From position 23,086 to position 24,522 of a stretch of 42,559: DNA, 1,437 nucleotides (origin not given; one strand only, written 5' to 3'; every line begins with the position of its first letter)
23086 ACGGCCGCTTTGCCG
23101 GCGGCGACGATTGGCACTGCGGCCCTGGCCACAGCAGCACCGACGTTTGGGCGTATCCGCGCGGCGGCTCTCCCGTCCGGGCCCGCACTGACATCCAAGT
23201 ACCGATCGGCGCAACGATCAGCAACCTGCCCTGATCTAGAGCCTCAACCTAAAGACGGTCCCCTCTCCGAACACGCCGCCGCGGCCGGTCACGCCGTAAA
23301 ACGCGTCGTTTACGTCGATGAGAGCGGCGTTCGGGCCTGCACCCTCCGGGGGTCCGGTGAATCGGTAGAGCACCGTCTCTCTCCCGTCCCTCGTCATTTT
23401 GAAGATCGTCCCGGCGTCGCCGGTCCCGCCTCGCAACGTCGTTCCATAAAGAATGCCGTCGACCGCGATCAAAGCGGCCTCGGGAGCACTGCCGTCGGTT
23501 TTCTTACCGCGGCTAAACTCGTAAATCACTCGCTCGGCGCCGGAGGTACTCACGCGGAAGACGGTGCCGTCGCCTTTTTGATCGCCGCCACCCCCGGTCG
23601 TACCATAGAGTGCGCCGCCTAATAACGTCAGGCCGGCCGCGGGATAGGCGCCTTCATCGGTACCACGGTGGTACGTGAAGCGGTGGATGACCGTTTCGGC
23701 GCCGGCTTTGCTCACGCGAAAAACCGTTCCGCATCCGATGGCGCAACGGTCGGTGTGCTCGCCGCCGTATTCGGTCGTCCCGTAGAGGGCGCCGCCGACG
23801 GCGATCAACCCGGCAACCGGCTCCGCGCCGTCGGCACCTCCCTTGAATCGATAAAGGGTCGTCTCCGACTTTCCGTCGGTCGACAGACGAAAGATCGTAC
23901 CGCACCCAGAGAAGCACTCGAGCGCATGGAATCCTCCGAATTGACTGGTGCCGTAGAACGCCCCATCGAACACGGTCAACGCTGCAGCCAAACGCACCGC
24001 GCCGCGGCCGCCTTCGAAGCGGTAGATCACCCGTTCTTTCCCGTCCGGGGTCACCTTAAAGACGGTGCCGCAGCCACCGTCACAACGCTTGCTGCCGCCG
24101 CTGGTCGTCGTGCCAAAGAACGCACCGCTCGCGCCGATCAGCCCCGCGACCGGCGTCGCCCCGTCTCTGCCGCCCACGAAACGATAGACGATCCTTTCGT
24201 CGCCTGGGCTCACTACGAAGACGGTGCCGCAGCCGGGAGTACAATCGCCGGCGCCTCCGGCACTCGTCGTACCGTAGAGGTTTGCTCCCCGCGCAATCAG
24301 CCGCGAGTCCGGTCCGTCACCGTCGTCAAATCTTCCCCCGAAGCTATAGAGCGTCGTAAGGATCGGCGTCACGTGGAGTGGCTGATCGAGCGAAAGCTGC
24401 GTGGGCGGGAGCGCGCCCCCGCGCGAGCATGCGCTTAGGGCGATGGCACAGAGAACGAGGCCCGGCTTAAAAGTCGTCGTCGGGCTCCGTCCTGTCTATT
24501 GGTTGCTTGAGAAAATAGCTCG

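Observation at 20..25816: Three PLC/AcpA-type phosphoesterase lipoproteins interleaved with four copies of an unnamed ~329-aa lipoprotein family: candidate envelope module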

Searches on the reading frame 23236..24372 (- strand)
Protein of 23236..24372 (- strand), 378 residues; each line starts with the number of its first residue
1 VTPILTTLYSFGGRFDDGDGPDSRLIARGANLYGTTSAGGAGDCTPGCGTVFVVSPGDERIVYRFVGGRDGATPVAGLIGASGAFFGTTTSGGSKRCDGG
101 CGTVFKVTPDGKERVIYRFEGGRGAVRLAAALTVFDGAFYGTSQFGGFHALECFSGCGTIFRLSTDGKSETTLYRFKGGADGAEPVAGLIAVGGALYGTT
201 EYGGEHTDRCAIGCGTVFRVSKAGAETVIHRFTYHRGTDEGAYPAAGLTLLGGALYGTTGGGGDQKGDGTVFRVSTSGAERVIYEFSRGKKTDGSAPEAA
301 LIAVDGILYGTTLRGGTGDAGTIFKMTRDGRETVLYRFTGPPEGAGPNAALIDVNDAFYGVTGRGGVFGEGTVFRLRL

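Call 10: search_protein_families(library=pfam, proteins=[window:23236-24372:-], max_evalue=0.1)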
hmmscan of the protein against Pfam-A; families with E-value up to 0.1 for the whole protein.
window:23236-24372:- (378 aa): 3 families
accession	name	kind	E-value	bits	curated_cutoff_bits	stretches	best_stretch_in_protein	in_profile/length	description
PF21551.2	CSL4_N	-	0.0039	17.3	27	0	107-126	12-31/57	Exosome complex component CSL4, N-terminal domain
PF21992.2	DUF6927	-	0.033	14.6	27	0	98-129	41-72/74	Domain of unknown function (DUF6927)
PF18190.7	Plk4_PB1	-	0.044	14.3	26.4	0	102-125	44-67/107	Polo-like Kinase 4 Polo Box 1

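Call 30: search_protein_families(library=ncbifam, proteins=[window:23236-24372:-], max_evalue=0.01)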
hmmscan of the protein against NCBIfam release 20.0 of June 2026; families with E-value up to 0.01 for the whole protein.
window:23236-24372:- (378 aa): 1 family
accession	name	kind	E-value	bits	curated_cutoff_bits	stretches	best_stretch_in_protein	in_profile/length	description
TIGR03803.2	Gloeo_Verruco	domain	4.7e-68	224.8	44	7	294-340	1-48/50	choice-of-anchor tandem repeat GloVer-containing protein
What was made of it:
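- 23236..24480 (-): GloVer (TIGR03803) seven-bladed propeller. The first canonical start is the GTG at 24370-24372. A conserved lipoprotein signal peptide is encoded upstream of it, at 24427-24480, with no canonical start codon. TIGR03803 224.8 bits, 7 repeats (call 30).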

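Call 57: find_homologous_proteins(query=window:23236-24372:-)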
Query window:23236-24372:- (378 aa): 7990 proteins with E <= 0.001 among 8000 candidates; the best 120 are listed.
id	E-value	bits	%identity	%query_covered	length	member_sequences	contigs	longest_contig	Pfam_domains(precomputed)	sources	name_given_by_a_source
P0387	4.2e-243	825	100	100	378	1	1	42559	-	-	-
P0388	2.2e-190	651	81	99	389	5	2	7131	-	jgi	jgi:uncharacterized repeat protein (TIGR03803 family)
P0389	7.8e-190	649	84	95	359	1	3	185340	-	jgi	jgi:uncharacterized repeat protein (TIGR03803 family)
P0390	1.3e-187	642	80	99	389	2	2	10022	-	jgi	jgi:uncharacterized repeat protein (TIGR03803 family)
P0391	2.6e-178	611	77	99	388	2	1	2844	-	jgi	jgi:uncharacterized repeat protein (TIGR03803 family)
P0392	2.1e-168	579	73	99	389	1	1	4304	-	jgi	jgi:uncharacterized repeat protein (TIGR03803 family)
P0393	1.7e-137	477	64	97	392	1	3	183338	-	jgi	jgi:uncharacterized repeat protein (TIGR03803 family)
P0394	7.9e-137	475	64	99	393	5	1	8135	-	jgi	jgi:uncharacterized repeat protein (TIGR03803 family)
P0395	3.4e-135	469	63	99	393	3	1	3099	PF20137.5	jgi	jgi:uncharacterized repeat protein (TIGR03803 family)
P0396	5.5e-135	469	62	100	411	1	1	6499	-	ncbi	-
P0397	1.1e-134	468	63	99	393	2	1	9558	-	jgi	jgi:uncharacterized repeat protein (TIGR03803 family)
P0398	1.4e-134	467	62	100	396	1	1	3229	-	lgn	-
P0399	1.2e-133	464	65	92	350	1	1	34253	-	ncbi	-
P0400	6.2e-133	462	62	99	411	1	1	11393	PF20137.5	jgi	jgi:uncharacterized repeat protein (TIGR03803 family)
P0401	2.1e-129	450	62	99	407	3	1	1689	PF20137.5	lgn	-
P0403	1.0e-123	431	50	98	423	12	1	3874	-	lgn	-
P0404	2.1e-122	427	49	98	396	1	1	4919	-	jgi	jgi:uncharacterized repeat protein (TIGR03803 family)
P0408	2.4e-114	401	41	98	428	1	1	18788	-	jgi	jgi:uncharacterized repeat protein (TIGR03803 family)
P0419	1.2e-105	372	45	98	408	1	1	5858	-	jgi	jgi:uncharacterized repeat protein (TIGR03803 family)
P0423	8.5e-105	369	43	99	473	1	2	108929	-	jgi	jgi:uncharacterized repeat protein (TIGR03803 family)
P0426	5.0e-104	367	51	98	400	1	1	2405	PF20137.5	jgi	jgi:uncharacterized repeat protein (TIGR03803 family)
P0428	8.5e-104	366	52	98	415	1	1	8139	-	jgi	jgi:uncharacterized repeat protein (TIGR03803 family)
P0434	3.8e-102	360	51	98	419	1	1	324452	PF20137.5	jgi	jgi:uncharacterized repeat protein (TIGR03803 family)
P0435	4.2e-102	360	43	99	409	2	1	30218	-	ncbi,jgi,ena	jgi:uncharacterized repeat protein (TIGR03803 family)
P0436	6.4e-102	360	52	97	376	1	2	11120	-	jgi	jgi:uncharacterized repeat protein (TIGR03803 family)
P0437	1.7e-101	358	49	99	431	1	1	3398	-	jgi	jgi:uncharacterized repeat protein (TIGR03803 family)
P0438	1.8e-101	358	45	77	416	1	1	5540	-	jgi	jgi:uncharacterized repeat protein (TIGR03803 family)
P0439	1.9e-101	358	43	95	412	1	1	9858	-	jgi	jgi:uncharacterized repeat protein (TIGR03803 family)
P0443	1.9e-100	355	50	98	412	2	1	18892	-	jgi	jgi:uncharacterized repeat protein (TIGR03803 family)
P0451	1.1e-98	349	44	98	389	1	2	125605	-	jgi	jgi:uncharacterized repeat protein (TIGR03803 family)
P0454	1.6e-98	349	43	98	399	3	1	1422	-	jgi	jgi:uncharacterized repeat protein (TIGR03803 family)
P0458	3.1e-98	348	42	98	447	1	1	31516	-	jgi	jgi:uncharacterized repeat protein (TIGR03803 family)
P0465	2.0e-97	345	41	98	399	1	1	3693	-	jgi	jgi:uncharacterized repeat protein (TIGR03803 family)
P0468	3.3e-97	344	51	97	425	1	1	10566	-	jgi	jgi:uncharacterized repeat protein (TIGR03803 family)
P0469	3.8e-97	344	50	98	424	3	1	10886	PF20137.5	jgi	jgi:uncharacterized repeat protein (TIGR03803 family)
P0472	5.2e-97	344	43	98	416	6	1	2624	-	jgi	jgi:uncharacterized repeat protein (TIGR03803 family)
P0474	9.8e-97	343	43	98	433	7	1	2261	-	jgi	jgi:uncharacterized repeat protein (TIGR03803 family)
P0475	1.1e-96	343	51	98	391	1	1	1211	-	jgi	jgi:uncharacterized repeat protein (TIGR03803 family)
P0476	1.1e-96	342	43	95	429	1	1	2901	-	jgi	jgi:uncharacterized repeat protein (TIGR03803 family)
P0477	1.5e-96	342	50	88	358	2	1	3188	-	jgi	jgi:uncharacterized repeat protein (TIGR03803 family)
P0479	2.4e-96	341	50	98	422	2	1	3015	-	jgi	jgi:uncharacterized repeat protein (TIGR03803 family)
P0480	2.8e-96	341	49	98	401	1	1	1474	-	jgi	jgi:uncharacterized repeat protein (TIGR03803 family)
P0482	3.7e-96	341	42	98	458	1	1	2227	-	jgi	jgi:uncharacterized repeat protein (TIGR03803 family)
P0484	1.0e-95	339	50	98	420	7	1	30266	-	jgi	jgi:uncharacterized repeat protein (TIGR03803 family)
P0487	2.1e-95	338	51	98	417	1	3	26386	-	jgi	jgi:uncharacterized repeat protein (TIGR03803 family)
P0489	3.0e-95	338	48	98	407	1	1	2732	-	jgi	jgi:uncharacterized repeat protein (TIGR03803 family)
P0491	3.1e-95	338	47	93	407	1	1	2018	-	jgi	jgi:uncharacterized repeat protein (TIGR03803 family)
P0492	4.7e-95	337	41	98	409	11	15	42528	-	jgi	jgi:uncharacterized repeat protein (TIGR03803 family)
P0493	1.4e-94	336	48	98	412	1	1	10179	-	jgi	jgi:uncharacterized repeat protein (TIGR03803 family)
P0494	1.8e-94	335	42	94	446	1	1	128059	-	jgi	jgi:uncharacterized repeat protein (TIGR03803 family)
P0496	2.7e-94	335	46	98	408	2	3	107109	-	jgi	jgi:uncharacterized repeat protein (TIGR03803 family)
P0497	4.0e-94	334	50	98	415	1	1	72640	PF20137.5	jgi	jgi:uncharacterized repeat protein (TIGR03803 family)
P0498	4.1e-94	334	53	92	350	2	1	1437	PF20137.5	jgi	jgi:uncharacterized repeat protein (TIGR03803 family)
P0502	5.1e-94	334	42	99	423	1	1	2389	-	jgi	jgi:uncharacterized repeat protein (TIGR03803 family)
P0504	1.5e-93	332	44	99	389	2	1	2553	-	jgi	jgi:uncharacterized repeat protein (TIGR03803 family)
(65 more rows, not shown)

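Call 59: find_encoding_contigs(protein=P0389, flank=8000, max_places=3)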
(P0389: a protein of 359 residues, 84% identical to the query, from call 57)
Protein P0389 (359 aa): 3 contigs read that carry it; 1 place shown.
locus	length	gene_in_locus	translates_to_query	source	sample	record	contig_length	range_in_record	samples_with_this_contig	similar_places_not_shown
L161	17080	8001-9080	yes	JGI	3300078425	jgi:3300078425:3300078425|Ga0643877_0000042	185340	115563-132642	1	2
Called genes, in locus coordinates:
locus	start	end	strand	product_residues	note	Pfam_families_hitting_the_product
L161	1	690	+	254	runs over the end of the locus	PF03458:Gly_transporter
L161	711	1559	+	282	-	-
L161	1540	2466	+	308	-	PF03781:FGE-sulfatase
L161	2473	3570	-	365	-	PF01566:Nramp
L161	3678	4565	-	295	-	-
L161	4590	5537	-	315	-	-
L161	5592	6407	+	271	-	PF13489:Methyltransf_23, PF08242:Methyltransf_12 (faint), PF13649:Methyltransf_25 (faint), PF13847:Methyltransf_31 (faint), PF08003:Methyltransf_9, PF08241:Methyltransf_11 (weak)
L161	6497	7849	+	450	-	PF04185:Phosphoesterase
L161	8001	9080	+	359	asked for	-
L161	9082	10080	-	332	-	-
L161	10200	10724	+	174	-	-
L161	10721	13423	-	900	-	PF00211:Guanylate_cyc, PF13401:AAA_22 (weak), PF25872:HTH_77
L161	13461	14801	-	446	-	PF04185:Phosphoesterase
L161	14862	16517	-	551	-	PF02878:PGM_PMM_I, PF02879:PGM_PMM_II, PF02880:PGM_PMM_III, PF00408:PGM_PMM_IV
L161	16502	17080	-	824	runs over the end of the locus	PF00343:Phosphorylase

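Call 60: find_encoding_contigs(protein=P0393, flank=8000, max_places=3)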
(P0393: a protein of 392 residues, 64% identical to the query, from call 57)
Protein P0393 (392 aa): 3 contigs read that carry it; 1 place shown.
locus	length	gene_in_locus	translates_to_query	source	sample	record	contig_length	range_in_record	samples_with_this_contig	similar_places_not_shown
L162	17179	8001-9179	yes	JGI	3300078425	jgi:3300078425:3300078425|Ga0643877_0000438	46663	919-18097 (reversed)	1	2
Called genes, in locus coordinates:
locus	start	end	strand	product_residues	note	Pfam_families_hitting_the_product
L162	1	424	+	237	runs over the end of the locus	PF00149:Metallophos (weak), PF13277:YmdB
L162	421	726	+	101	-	PF04232:SpoVS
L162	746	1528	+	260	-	-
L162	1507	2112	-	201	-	PF04961:FTCD_C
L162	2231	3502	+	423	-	PF05221:AdoHcyase, PF00670:AdoHcyase_NAD, PF02826:2-Hacid_dh_C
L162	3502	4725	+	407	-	PF00438:S-AdoMet_synt_N, PF02772:S-AdoMet_synt_M, PF02773:S-AdoMet_synt_C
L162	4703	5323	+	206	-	-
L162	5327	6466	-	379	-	PF20729:PE-PGRS_C (weak)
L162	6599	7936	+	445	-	PF04185:Phosphoesterase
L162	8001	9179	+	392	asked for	-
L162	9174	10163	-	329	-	-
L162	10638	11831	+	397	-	PF01734:Patatin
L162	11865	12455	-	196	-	PF00440:TetR_N, PF17754:TetR_C_14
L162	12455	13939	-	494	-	PF07690:MFS_1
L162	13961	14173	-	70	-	-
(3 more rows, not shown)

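Call 61: find_encoding_contigs(protein=P0399, flank=6000, max_places=2)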
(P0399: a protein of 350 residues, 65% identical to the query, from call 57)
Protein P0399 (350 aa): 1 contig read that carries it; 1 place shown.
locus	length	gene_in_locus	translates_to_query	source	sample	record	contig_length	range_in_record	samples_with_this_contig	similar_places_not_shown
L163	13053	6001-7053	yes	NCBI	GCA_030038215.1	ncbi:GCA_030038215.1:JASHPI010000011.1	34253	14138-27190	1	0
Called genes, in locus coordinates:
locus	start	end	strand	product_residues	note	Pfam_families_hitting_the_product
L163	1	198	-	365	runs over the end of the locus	PF01566:Nramp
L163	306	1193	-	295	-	-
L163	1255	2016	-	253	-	-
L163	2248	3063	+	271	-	PF13489:Methyltransf_23, PF13649:Methyltransf_25 (faint), PF13847:Methyltransf_31 (faint), PF08003:Methyltransf_9, PF08241:Methyltransf_11 (weak)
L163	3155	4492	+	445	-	PF04185:Phosphoesterase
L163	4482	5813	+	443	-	PF04185:Phosphoesterase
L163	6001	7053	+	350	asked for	-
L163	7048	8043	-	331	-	-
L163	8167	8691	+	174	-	-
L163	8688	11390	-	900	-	PF00211:Guanylate_cyc, PF00931:NB-ARC (weak), PF13401:AAA_22 (weak), PF25872:HTH_77, PF13424:TPR_12 (weak)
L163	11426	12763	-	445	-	PF04185:Phosphoesterase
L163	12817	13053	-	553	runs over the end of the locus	PF02878:PGM_PMM_I, PF02879:PGM_PMM_II, PF02880:PGM_PMM_III, PF00408:PGM_PMM_IV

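Call 62: find_encoding_contigs(protein=P0400, flank=6000, max_places=2)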
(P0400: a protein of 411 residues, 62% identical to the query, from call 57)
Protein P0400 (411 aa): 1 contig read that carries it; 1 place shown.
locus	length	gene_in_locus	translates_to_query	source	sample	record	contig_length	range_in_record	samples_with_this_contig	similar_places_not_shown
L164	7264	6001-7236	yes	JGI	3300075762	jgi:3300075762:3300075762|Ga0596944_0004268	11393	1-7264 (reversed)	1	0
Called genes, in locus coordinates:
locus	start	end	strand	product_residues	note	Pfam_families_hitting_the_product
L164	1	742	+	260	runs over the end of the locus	-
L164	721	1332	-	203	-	PF04961:FTCD_C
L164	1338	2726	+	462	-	PF05221:AdoHcyase, PF00670:AdoHcyase_NAD, PF02826:2-Hacid_dh_C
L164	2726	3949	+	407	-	PF00438:S-AdoMet_synt_N, PF02772:S-AdoMet_synt_M, PF02773:S-AdoMet_synt_C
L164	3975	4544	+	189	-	-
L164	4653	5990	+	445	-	PF04185:Phosphoesterase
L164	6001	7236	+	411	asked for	PF20137:BubE (faint)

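Call 63: find_encoding_contigs(protein=P0397, flank=6000, max_places=2)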
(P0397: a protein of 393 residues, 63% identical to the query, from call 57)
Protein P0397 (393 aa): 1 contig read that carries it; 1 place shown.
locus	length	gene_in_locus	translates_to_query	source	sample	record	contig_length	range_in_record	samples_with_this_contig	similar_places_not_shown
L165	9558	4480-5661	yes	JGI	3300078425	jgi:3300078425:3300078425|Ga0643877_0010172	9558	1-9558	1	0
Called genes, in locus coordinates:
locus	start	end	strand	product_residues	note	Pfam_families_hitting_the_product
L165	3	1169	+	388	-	?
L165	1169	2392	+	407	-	PF00438:S-AdoMet_synt_N, PF02772:S-AdoMet_synt_M, PF02773:S-AdoMet_synt_C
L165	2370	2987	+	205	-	-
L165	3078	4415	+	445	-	PF04185:Phosphoesterase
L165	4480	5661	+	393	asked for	-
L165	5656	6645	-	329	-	-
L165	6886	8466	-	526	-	PF07992:Pyr_redox_2 (faint), PF01266:DAO (weak), PF01494:FAD_binding_3, PF13450:NAD_binding_8 (faint), PF21274:Rng_hyd_C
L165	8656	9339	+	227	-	-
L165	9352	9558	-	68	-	?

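Call 66: find_encoding_contigs(protein=P0388, flank=4000, max_places=2)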
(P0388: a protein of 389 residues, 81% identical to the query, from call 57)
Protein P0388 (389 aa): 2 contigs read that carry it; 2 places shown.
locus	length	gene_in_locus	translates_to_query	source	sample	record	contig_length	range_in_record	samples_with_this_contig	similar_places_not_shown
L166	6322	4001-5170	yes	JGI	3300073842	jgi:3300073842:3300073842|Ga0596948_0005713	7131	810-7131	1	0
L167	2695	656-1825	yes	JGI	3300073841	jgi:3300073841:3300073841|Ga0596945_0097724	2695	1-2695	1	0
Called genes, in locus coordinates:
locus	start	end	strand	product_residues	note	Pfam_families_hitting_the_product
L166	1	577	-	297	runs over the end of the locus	-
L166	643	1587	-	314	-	-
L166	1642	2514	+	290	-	PF13489:Methyltransf_23, PF13649:Methyltransf_25 (faint), PF13847:Methyltransf_31 (faint), PF08003:Methyltransf_9 (weak), PF08241:Methyltransf_11 (weak)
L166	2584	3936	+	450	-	PF04185:Phosphoesterase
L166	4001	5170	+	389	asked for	-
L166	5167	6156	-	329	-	-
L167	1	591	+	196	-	?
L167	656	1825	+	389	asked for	-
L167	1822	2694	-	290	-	?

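Call 67: find_encoding_contigs(protein=P0392, flank=4000, max_places=2)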
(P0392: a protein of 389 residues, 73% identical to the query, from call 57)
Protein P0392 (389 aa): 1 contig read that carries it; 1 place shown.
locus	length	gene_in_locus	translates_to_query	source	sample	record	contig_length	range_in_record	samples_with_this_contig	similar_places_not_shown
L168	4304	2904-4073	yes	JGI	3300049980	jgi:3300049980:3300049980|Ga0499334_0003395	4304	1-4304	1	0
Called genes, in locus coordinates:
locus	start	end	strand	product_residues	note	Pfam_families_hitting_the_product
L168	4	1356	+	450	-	PF04185:Phosphoesterase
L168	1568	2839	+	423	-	PF04185:Phosphoesterase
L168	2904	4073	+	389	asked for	-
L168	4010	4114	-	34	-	-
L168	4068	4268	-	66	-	-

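Call 68: find_encoding_contigs(protein=P0396, flank=4000, max_places=2)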
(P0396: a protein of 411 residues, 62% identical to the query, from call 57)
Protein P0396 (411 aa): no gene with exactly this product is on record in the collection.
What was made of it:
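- Tried and rejected: One look-up, P0396, was not on record (call 68).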

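Call 69: find_encoding_contigs(protein=P0403, flank=4000, max_places=2)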
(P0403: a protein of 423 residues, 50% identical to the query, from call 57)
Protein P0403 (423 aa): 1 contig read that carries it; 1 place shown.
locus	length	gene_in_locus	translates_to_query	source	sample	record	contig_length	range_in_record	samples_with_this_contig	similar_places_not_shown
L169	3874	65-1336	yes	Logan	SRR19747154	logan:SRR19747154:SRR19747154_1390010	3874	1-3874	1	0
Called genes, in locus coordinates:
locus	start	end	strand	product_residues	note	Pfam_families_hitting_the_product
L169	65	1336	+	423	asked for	-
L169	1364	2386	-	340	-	-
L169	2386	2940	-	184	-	-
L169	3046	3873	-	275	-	?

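Call 83: predict_structure(alignment_id=A5)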
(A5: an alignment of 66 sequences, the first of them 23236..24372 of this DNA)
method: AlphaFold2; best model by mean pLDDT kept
length: 378 residues; sequences in the alignment: 66
mean_pLDDT: 93.2   pTM: 0.92
mean pLDDT of the five models: 93.2, 92.9, 92.6, 92.5, 91.8
residues with pLDDT >= 90: 305; 70-90: 67; 50-70: 6; < 50: 0
segments of 3 or more residues with pLDDT < 50: none
pLDDT, mean of each block of 10 residues (from residue 1): 93 88 95 95 87 91 93 94 95 79 96 95 86 97 93 90 97 96 97 98 94 96 97 92 96 97 81 96 86 90 98 92 97 96 95 97 93 96
secondary structure, 60 per line:
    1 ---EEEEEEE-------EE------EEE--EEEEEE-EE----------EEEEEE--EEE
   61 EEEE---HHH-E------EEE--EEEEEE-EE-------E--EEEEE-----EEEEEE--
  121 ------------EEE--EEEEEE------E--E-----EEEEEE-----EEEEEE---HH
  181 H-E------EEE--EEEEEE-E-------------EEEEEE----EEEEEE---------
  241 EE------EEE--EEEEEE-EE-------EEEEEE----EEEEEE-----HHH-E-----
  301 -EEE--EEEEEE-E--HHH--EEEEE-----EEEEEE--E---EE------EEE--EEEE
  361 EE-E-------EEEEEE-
elements in order: E4-10 E26-28 E31-36 E50-55 E58-64 E79-81 E84-89 E103-107 E113-118 E133-135 E138-143 E159-164 E170-175 E190-192 E195-200 E216-221 E226-231 E249-251 E254-259 E270-275 E280-285 E302-304 E307-312 E322-326 E332-337 E352-354 E357-362 E372-377
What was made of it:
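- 23236..24480 (-): AF2 pLDDT 93.2, 28 strands (call 83).
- On TIGR03803 GloVer repeat protein: The AF2 model is a seven-bladed propeller with pLDDT 93.2 (call 83).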

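Call 86: fold_search(model_id=the predicted structure, library=pdb)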
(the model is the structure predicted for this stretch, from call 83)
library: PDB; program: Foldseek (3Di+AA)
matches with E <= 10: 1074; with E <= 0.001: 573
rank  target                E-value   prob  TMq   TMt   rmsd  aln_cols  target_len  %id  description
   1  9mgf_B                7.1e-10  1.00  0.52  0.54   7.2       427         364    9  beta-barrel assembly machine from Escherichia coli in a middle state of substrate assembly (released 2025-12-17)
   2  8bwc_B                1.2e-09  1.00  0.56  0.58   6.8       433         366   11  E. coli BAM complex (BamABCDE) wild-type (released 2023-05-24)
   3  7x36_C                1.2e-09  1.00  0.45  0.49   9.1       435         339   14  Crystal Structure of hetero-Diels-Alderase EupfF (released 2023-04-05)
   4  9mgg_B                1.6e-09  1.00  0.51  0.54   5.7       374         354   10  beta-barrel assembly machine from Escherichia coli in a late state of substrate assembly (released 2025-12-17)
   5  8pjt_C                2.1e-09  1.00  0.46  0.56   6.2       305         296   13  Crystal structure of the computationally designed SAKe6DEref protein (released 2024-07-10)
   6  8pjt_B                3.4e-09  1.00  0.47  0.58   6.2       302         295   13  Crystal structure of the computationally designed SAKe6DEref protein (released 2024-07-10)
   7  9p1u_B                4.3e-09  1.00  0.54  0.59   7.3       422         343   10  beta-barrel assembly machine from Escherichia coli in an late state of LptD assembly (released 2026-03-11)
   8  8pjv                  4.7e-09  1.00  0.47  0.58   6.5       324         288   13  Crystal structure of the computationally designed SAKe6DR protein (released 2024-07-10)
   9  9cnw_B                5.7e-09  1.00  0.51  0.55   7.6       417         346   10  CryoEM structure of the APO-BAM complex in DDM detergent (released 2024-12-25)
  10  7x36_A                6.3e-09  1.00  0.45  0.49   9.2       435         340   14  Crystal Structure of hetero-Diels-Alderase EupfF (released 2023-04-05)
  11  2p4o                  8.4e-09  1.00  0.50  0.61   6.1       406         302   14  CRYSTAL STRUCTURE OF A PUTATIVE LACTONASE OF THE SMP-30/GLUCONOLACTONASE/LRE-LIKE REGION FAMILY (NPUN_F0524) FROM NOSTOC (released 2007-04-17)
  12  4xga_A                8.4e-09  1.00  0.53  0.57   7.3       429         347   10  Crystal structure of BamB and BamA P3-5 complex from E.coli (released 2016-01-20)
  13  7on6                  1.2e-08  1.00  0.49  0.58   6.6       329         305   14  Crystal structure of the computationally designed SAKe6AE protein (released 2022-12-14)
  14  2xn4_A                1.4e-08  1.00  0.45  0.57   5.8       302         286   19  Crystal structure of the kelch domain of human KLHL2 (Mayven) (released 2010-08-18)
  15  8pjz_A                2.0e-08  1.00  0.48  0.59   6.5       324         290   13  Crystal structure of the computationally designed SAKe6EEtal protein (released 2024-07-10)
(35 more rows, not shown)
